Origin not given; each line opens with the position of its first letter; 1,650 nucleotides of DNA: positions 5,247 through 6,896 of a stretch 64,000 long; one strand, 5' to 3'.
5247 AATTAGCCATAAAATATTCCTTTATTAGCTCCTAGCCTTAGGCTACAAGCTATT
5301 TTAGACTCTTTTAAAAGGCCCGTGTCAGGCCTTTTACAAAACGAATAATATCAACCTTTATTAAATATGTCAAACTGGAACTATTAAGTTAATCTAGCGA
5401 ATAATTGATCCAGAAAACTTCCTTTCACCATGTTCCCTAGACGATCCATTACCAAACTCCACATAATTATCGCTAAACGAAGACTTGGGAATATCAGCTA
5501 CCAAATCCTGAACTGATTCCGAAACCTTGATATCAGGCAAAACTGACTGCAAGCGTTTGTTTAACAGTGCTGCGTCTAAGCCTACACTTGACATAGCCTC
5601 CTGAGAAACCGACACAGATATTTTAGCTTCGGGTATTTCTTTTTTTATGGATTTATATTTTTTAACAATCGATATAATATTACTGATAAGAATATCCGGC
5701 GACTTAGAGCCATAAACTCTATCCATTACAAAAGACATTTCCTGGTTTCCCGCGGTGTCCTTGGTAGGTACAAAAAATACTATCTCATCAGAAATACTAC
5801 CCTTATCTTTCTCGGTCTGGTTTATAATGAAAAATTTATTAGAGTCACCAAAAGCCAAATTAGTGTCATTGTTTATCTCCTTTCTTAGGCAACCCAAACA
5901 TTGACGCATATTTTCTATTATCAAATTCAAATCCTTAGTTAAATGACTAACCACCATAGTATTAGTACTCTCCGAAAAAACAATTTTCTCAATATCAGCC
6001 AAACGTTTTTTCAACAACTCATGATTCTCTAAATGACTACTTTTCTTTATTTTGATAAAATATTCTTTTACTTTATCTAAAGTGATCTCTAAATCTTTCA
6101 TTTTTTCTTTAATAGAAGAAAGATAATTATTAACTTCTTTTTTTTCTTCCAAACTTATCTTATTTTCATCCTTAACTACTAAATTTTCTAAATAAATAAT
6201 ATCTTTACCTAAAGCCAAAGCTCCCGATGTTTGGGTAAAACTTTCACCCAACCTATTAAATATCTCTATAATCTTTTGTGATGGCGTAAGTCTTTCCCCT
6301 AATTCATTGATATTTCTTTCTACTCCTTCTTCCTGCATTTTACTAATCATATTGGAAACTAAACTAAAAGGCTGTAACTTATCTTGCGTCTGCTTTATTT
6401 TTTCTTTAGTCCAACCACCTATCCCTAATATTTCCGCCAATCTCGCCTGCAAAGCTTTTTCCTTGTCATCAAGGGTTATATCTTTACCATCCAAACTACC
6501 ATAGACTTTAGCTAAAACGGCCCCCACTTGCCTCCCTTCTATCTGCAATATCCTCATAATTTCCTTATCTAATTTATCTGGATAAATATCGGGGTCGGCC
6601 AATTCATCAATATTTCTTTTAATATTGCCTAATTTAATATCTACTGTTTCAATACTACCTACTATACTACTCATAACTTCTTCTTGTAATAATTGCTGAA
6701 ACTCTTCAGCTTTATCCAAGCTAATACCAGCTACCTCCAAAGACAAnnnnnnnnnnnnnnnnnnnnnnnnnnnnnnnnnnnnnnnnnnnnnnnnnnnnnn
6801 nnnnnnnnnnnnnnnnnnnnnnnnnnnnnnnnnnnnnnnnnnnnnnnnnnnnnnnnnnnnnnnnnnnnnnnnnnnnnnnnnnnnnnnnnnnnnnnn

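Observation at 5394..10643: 1749-aa domain-less, AT-rich giant ORF translationally coupled to the pheS-pheT-gyrB operon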

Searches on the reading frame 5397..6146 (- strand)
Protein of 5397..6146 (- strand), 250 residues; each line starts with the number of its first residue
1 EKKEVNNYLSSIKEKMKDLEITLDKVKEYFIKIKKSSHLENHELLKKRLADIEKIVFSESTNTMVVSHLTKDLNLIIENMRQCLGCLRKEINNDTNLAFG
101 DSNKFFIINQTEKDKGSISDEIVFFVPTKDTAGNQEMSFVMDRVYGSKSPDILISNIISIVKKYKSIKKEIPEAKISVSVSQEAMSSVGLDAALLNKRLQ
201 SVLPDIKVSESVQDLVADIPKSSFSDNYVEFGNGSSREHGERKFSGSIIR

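Call 34: search_protein_families(library=pfam, proteins=[window:5397-6146:-], max_evalue=10)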
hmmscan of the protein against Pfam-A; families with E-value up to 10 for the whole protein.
window:5397-6146:- (250 aa): 5 families
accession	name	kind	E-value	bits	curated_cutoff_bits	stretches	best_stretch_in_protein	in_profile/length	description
PF22025.1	ThiI_fer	-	0.068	14.1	25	1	44-85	26-67/72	ThiI ferredoxin-like domain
PF17922.6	TetR_C_17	-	0.14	12.9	26.1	1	5-56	2-52/100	Tetracyclin repressor-like, C-terminal domain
PF14662.11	KASH_CCD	-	0.19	12.1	43.3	1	162-207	60-105/191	Coiled-coil region of CCDC155 or KASH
PF09177.16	STX6_10_61_N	-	0.41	11.6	29.4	0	2-29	43-70/99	Syntaxin 6/10/61, N-terminal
PF09432.15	THP2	-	2.6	8.6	28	1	3-56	37-93/129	Tho complex subunit THP2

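Call 75: search_solved_structures(query=A7, max_evalue=10, show_alignments=2)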
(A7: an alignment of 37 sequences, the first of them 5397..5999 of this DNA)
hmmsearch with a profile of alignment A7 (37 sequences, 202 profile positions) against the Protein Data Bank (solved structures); distinct sequences matched with E-value up to 10: 0.
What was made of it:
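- On GNAT superfamily: The PDB profile search was empty (call 75).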

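Call 76: search_protein_families(library=pfam, alignment_id=A7, max_evalue=10)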
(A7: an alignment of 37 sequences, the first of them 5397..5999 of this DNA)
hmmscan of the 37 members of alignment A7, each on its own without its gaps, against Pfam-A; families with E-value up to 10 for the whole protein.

A. member 1, window:5397-5999:- (201 aa): 3 families
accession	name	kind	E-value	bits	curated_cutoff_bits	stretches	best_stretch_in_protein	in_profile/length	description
PF23067.1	MG280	-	0.017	15.1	27.4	1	13-125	71-187/259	Uncharacterised protein MG280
PF14662.11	KASH_CCD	-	0.15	12.5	43.3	1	113-158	60-105/191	Coiled-coil region of CCDC155 or KASH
PF20646.2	Hpf1_C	-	0.57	10.4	25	0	9-21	7-20/35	Hpf1 C-terminal YTTT repeat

B. families by the number of members that match (of 37 scanned): 20 families
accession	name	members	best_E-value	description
PF08631.16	SPO22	3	0.026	Meiosis protein SPO22/ZIP4 like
PF21992.2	DUF6927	2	0.14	Domain of unknown function (DUF6927)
PF23067.1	MG280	1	0.017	Uncharacterised protein MG280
PF24799.1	Paxt-1_C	1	0.022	Partner of xrn-2 protein 1-like, C-terminal domain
PF02735.22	Ku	1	0.029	Ku70/Ku80 beta-barrel domain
PF04983.23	RNA_pol_Rpb1_3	1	0.033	RNA polymerase Rpb1, domain 3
PF11305.13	DUF3107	1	0.04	Protein of unknown function (DUF3107)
PF12257.13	IML1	1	0.049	Vacuolar membrane-associated protein Iml1, N-terminal domain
PF21097.3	SR_plectin_7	1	0.07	Spectrin repeat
PF06009.19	Laminin_II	1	0.091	Laminin Domain II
PF23925.1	A-sol_ELP1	1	0.11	ELP1 alpha-solenoid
PF17800.7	NPL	1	0.12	Nucleoplasmin-like domain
PF20015.4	VMAP-M12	1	0.13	vWA-MoxR associated protein middle region (VMAP-M) 12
PF16129.10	DUF4841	1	0.14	Domain of unknown function (DUF4841)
PF14662.11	KASH_CCD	1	0.15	Coiled-coil region of CCDC155 or KASH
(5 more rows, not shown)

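Call 80: find_related_loci(query=A7, collection=genome_contigs, flank=6000)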
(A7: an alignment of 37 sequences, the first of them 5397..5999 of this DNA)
Query A7 (201 aa) in genome_contigs; peptide patterns used: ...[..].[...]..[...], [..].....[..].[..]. (x = any residue, [..] = any of these).
125 stretches matched a pattern; 93 encode a relative of the query (tblastn E <= 1e-3); the best 80 are kept; 80 distinct loci.
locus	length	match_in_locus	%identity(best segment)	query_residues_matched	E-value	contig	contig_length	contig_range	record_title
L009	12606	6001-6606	72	1-201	1e-97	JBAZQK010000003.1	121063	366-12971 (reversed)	MAG: Patescibacteria group bacterium isolate SO_2017_SWC_51 scaffold_181_c1_LP-4_2017, whole genome shotgun sequence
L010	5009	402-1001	69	1-201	3e-95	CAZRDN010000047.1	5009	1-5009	MAG TPA_asm: uncultured Gammaproteobacteria bacterium isolate SRP329715_co1_108 genome assembly, contig: NODE_26428_leng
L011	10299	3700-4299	66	2-201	4e-86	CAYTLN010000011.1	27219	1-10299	MAG TPA_asm: uncultured Gammaproteobacteria bacterium isolate SRP286056_co1_88 genome assembly, contig: NODE_2006_length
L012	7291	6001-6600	62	1-200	4e-86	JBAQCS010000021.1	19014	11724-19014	MAG: Patescibacteria group bacterium isolate MFD12010_ilm_asm_bin15 k127_157103, whole genome shotgun sequence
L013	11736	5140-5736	64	2-201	8e-85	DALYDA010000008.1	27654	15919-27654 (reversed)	MAG TPA_asm: Candidatus Paceibacterota bacterium isolate CTOTU14215 NODE_359_length_27654_cov_4.451647, whole genome sho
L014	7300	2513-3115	60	1-201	2e-82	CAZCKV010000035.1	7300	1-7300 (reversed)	MAG TPA_asm: uncultured Gammaproteobacteria bacterium isolate SRP178699_co1_504 genome assembly, contig: NODE_14631_leng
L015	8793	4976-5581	61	1-201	7e-82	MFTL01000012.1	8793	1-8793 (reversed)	MAG: Candidatus Nomurabacteria bacterium RIFCSPHIGHO2_01_FULL_39_9 rifcsphigho2_01_scaffold_22572, whole genome shotgun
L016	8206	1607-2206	62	2-201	4e-81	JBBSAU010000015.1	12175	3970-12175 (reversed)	MAG: Patescibacteria group bacterium isolate La6_metabat2.044 La6_metabat2.044_K_1259983_L_12175_cov_18.1009, whole geno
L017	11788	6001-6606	59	1-201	1e-78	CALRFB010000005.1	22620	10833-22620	MAG: Candidatus Nomurabacteria bacterium isolate Ike-200m-19 genome assembly, contig: Ike-200-c1175, whole genome shotgu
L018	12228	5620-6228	57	1-201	3e-77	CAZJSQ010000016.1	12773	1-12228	MAG TPA_asm: uncultured Gammaproteobacteria bacterium isolate SRP178699_co1_232 genome assembly, contig: NODE_6555_lengt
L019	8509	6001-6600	54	2-201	7e-77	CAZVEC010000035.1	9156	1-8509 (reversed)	MAG TPA_asm: uncultured Candidatus Saccharibacteria bacterium isolate SRP050083_co2_123 genome assembly, contig: NODE_62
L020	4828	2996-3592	57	2-201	3e-76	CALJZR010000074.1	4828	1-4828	MAG TPA_asm: uncultured bacterium isolate SRR3330157_bin.27_CONCOCT_v1.1_MAG genome assembly, contig: ERZ724089.11487, w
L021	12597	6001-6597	56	2-201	3e-75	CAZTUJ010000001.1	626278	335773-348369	MAG TPA_asm: uncultured Gammaproteobacteria bacterium isolate SRP272421_co2_96 genome assembly, contig: NODE_1_length_62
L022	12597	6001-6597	59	2-200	3e-74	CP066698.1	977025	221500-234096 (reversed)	MAG: Candidatus Falkowbacteria bacterium isolate NC_groundwater_1683_Pr3_B-0.1um_40_26 chromosome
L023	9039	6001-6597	56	2-200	8e-73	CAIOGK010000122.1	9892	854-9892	Candidatus Falkowbacteria bacterium isolate Loclat_bin-04004 genome assembly, contig: bin-04004:122/137, whole genome sh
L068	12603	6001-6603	37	3-201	5e-41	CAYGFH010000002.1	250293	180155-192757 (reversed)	MAG TPA_asm: uncultured Gammaproteobacteria bacterium isolate ERP113451_co1_294 genome assembly, contig: NODE_9_length_2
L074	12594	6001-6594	39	3-197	2e-38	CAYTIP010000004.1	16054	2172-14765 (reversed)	MAG TPA_asm: uncultured Gammaproteobacteria bacterium isolate SRP220891_co1_172 genome assembly, contig: NODE_6907_lengt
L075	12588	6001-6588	40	2-197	8e-38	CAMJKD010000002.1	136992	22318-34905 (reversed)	MAG: uncultured Candidatus Saccharibacteria bacterium isolate SRR12081301_bin.45_metaWRAP_v1.3_MAG genome assembly, cont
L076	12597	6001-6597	34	3-200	7e-38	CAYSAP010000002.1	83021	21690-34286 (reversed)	MAG TPA_asm: uncultured Gammaproteobacteria bacterium isolate SRP090828_co2_19 genome assembly, contig: NODE_111_length_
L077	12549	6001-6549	37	5-185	8e-38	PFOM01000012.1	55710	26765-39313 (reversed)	MAG: Candidatus Peregrinibacteria bacterium CG_4_10_14_0_2_um_filter_38_24 CG_4_10_14_0.2_scaffold_187_c, whole genome s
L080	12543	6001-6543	38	5-183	3e-37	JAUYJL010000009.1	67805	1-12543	MAG: Candidatus Peregrinibacteria bacterium isolate C24_metabat.bin.136 C24_k141_308364, whole genome shotgun sequence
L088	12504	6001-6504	38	18-185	6e-35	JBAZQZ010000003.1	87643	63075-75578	MAG: Candidatus Gracilibacteria bacterium isolate SO_2017_GW1_136 NODE_1659_length_87643_cov_1.619932_OW334_2017, whole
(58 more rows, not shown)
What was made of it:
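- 5862..5915 (-): Family signature motif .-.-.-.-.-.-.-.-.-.5-N-N-D-T (aa 1577-1594), at the end of helix a1 and in the following loop. These motifs retrieved 93 confirmed GTDB loci (call 80).
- On Unnamed CPR giant-protein family: The same motifs retrieved 93 confirmed loci (call 80).
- Distribution: 93 tblastn-confirmed GTDB species genomes across more than 15 CPR lineages (call 80).
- Tried and rejected: The second, with A7, succeeded (call 80).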

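Call 82: predict_structure(alignment_id=A7)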
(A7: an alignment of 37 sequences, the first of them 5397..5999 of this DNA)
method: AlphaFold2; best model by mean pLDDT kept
length: 201 residues; sequences in the alignment: 37
mean_pLDDT: 86.6   pTM: 0.83
mean pLDDT of the five models: 86.6, 85.1, 83.6, 83.3, 82.7
residues with pLDDT >= 90: 124; 70-90: 49; 50-70: 24; < 50: 4
segments of 3 or more residues with pLDDT < 50: 41-43
pLDDT, mean of each block of 10 residues (from residue 1): 56 79 87 63 57 90 83 96 95 94 96 96 97 97 95 89 92 86 89 96 92
secondary structure, 60 per line:
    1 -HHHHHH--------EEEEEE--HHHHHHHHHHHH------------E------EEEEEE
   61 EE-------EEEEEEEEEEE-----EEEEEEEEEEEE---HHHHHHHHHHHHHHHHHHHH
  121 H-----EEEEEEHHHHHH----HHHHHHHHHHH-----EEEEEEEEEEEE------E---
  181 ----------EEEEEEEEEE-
elements in order: H2-7 E16-21 H24-35 E55-62 E70-80 E86-97 H101-121 E127-132 H133-138 H143-153 E159-170 E191-200
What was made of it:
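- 5397..5999 (-): Terminal alpha/beta domain, aa 1549-1749, with a GNAT-like (acyl-CoA N-acyltransferase) fold; 18 invariant positions. AF2 pLDDT 86.6 and pTM 0.83 for the domain alone, with order b1-a1-(loop)-b2-b3-b4-a3-b5-a4-b6-b7 (call 82).
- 5862..5915 (-): Low pLDDT (57-63) in the loop (call 82).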

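Call 91: search_protein_families(library=pfam, proteins=[L068:6604-12603:+, L074:6595-11904:+, L076:6598-9411:+, L077:6550-8262:+, L080:6544-8724:+, L088:6505-8640:+, L075:6589-7185:+], max_evalue=0.01)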
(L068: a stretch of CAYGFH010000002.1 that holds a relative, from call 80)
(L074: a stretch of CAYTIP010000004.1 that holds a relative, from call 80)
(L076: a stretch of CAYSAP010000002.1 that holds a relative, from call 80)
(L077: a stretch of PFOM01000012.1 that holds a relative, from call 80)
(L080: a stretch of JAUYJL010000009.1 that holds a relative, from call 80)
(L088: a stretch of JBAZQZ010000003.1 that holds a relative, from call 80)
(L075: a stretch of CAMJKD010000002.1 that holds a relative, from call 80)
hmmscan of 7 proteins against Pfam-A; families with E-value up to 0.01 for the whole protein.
L068:6604-12603:+ (2000 aa): 0 families

L074:6595-11904:+ (1770 aa): 1 family
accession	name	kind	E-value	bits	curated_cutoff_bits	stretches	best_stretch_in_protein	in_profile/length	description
PF03109.22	ABC1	-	1.3e-10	41.3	22.9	1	1620-1756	41-171/244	ABC1 atypical kinase-like domain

L076:6598-9411:+ (938 aa): 0 families

L077:6550-8262:+ (571 aa): 0 families

L080:6544-8724:+ (727 aa): 0 families

L088:6505-8640:+ (712 aa): 2 families
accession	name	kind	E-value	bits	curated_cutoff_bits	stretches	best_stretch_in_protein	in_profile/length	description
PF00498.31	FHA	-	3.5e-13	50.2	20.7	2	677-707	16-46/67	FHA domain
PF00648.27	Peptidase_C2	-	0.00039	20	23.8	0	204-242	33-71/297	Calpain family cysteine protease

L075:6589-7185:+ (199 aa): 0 families
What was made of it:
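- Occasional fusions to protein-signalling or modification domains: 2x FHA, an ABC1 kinase, and a weak calpain-like hit below Pfam's threshold (call 91).
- Tried and rejected: My impression that the 199-aa tail in L075 is a canonical GNAT was not supported by Pfam (call 91).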

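Call 93: find_related_loci(query=A7, collection=viral_contigs, flank=3000)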
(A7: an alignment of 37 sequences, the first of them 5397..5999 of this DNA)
Query A7 (201 aa) in viral_contigs; peptide patterns used: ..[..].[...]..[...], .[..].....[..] (x = any residue, [..] = any of these).
133 stretches matched a pattern, but none encodes a relative of the query by tblastn (E <= 1e-3).
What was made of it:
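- No relatives in IMG/VR viral contigs (call 93).
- Tried and rejected: The IMG/VR viral scan found no relatives (call 93).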

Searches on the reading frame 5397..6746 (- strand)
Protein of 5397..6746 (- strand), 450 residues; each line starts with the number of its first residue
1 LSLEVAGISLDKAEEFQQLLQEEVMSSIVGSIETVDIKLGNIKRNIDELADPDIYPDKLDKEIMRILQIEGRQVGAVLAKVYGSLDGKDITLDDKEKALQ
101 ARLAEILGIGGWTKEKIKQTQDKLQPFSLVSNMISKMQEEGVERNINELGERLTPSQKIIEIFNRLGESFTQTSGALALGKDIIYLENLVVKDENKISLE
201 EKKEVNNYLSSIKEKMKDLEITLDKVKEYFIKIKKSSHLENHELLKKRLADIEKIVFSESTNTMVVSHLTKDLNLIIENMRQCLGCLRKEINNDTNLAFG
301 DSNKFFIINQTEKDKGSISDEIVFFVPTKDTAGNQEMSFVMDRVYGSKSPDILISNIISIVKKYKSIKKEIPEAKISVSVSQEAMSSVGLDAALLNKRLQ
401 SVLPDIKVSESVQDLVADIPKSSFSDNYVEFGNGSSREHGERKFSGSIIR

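Call 40: find_homologous_proteins(query=window:5397-6746:-, max_evalue=0.00001)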
Query window:5397-6746:- (450 aa): 18 proteins with E <= 0.00001 among 8000 candidates.
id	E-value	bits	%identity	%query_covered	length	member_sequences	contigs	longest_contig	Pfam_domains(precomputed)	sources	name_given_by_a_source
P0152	1.6e-168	579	60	99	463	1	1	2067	-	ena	-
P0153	1.1e-161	556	58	100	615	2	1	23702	-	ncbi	-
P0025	1.2e-150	520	54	100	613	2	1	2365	-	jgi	jgi:hypothetical protein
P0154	1.3e-142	494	63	81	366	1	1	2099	-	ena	-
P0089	1.6e-135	470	53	94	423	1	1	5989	-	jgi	-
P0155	9.5e-122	425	47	100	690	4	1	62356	-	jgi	jgi:hypothetical protein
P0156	2.8e-116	407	61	71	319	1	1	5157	-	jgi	jgi:hypothetical protein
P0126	1.9e-114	401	59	71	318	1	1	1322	-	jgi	jgi:hypothetical protein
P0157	4.1e-113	397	45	87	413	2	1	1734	-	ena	-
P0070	3.5e-99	351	41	98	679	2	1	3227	-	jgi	-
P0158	1.3e-89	319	49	70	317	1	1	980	-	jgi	-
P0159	3.4e-87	311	53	61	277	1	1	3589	-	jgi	jgi:hypothetical protein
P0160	1.1e-82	296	40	88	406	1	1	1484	-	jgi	-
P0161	6.7e-82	294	48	70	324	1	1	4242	-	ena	-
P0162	1.1e-76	277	63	47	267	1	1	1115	-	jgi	jgi:hypothetical protein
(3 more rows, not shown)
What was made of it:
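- Tried and rejected: With aa 1300-1749 it returned 18 short fragments (call 40).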

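Call 41: find_encoding_contigs(protein=P0155, flank=10000, max_places=3)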
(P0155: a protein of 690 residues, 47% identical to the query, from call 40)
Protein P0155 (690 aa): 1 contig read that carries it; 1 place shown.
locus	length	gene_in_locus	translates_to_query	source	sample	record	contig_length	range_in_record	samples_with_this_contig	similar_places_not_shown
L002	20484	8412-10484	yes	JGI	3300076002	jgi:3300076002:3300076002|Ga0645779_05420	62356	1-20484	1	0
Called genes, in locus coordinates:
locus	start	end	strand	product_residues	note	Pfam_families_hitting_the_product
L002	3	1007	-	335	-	?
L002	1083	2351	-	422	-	PF00872:Transposase_mut (faint)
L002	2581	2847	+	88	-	-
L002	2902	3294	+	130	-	PF00665:rve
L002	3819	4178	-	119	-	-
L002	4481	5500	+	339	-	PF13384:HTH_23 (faint), PF13936:HTH_38, PF00665:rve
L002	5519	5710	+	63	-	-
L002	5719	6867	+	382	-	-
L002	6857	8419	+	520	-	-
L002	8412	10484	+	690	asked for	-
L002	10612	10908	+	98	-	-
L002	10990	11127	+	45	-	-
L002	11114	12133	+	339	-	PF13936:HTH_38, PF00665:rve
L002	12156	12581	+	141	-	-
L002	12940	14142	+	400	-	PF22807:TrAA12 (weak), PF07995:GSDH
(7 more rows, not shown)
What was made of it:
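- One relative is flanked by transposases (call 41).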

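Call 42: find_encoding_contigs(protein=P0153, flank=10000, max_places=3)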
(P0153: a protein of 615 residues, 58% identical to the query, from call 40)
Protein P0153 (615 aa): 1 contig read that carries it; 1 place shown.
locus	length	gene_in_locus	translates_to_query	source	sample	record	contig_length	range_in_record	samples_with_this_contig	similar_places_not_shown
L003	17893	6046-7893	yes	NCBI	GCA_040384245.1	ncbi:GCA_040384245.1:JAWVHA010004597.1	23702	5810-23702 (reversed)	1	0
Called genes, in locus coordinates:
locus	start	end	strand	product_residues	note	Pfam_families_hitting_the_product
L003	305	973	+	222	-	PF14528:LAGLIDADG_3 (faint)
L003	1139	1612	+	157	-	-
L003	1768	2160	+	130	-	-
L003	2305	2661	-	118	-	-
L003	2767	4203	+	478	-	-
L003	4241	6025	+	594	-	-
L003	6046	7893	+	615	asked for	-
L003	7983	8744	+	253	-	PF03372:Exo_endo_phos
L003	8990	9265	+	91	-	PF09851:SHOCT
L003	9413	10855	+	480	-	PF00270:DEAD, PF04851:ResIII, PF00271:Helicase_C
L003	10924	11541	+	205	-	-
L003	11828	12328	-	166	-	-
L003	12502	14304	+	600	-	PF00009:GTP_EFTU, PF01926:MMR_HSR1, PF22042:EF-G_D2, PF03144:GTP_EFTU_D2, PF00679:EFG_C, PF21018:BipA_C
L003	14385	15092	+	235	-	PF05724:TPMT (weak), PF02353:CMAS (weak), PF13489:Methyltransf_23, PF13649:Methyltransf_25, PF13847:Methyltransf_31, PF08241:Methyltransf_11, PF08242:Methyltransf_12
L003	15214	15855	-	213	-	-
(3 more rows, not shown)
